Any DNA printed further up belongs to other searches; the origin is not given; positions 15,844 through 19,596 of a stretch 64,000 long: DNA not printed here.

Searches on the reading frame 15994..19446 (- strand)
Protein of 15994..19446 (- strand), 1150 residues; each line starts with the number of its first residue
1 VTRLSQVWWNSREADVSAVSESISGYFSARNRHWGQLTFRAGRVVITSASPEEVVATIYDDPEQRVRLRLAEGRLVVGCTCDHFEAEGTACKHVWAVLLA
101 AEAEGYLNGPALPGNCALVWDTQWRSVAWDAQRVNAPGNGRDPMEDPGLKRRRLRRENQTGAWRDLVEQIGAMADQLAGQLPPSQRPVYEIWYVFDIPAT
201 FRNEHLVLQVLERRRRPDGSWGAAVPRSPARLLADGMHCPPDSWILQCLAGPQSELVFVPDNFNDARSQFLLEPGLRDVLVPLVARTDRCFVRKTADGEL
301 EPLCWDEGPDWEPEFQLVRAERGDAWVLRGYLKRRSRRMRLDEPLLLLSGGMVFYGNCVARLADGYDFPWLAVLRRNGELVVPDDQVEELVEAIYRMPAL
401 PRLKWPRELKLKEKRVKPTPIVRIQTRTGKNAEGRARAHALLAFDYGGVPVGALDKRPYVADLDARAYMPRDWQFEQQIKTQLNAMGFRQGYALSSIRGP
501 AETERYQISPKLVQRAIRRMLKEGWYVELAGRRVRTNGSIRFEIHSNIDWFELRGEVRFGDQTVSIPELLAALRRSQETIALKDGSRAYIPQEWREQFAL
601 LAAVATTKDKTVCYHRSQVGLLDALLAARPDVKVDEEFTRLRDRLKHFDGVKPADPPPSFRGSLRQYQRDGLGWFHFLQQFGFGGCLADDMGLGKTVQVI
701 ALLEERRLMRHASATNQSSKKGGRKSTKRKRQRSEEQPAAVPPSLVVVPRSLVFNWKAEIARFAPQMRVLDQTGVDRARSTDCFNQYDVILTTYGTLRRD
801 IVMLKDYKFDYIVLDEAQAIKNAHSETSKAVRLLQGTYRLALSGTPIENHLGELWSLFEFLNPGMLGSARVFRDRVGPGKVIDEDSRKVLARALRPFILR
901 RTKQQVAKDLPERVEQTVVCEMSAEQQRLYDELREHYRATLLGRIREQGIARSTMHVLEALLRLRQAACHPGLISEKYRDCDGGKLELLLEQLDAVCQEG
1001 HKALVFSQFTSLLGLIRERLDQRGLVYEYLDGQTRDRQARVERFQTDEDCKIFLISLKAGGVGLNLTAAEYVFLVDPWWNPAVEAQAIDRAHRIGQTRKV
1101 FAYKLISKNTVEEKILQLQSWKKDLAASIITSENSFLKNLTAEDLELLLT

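Call 21: search_protein_families(library=pfam, proteins=[window:15994-19446:-], max_evalue=0.001)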
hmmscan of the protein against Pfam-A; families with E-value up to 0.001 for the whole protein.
window:15994-19446:- (1150 aa): 3 families
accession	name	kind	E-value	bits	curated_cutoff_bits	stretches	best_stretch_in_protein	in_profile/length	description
PF00176.29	SNF2-rel_dom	-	8.8e-71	238.8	24.9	1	667-973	1-290/290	SNF2-related domain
PF00271.37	Helicase_C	-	2.9e-20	73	23.5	1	985-1095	2-110/110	Helicase conserved C-terminal domain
PF04434.22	SWIM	-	4.4e-05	23.4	19.6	1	79-101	15-37/38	SWIM zinc finger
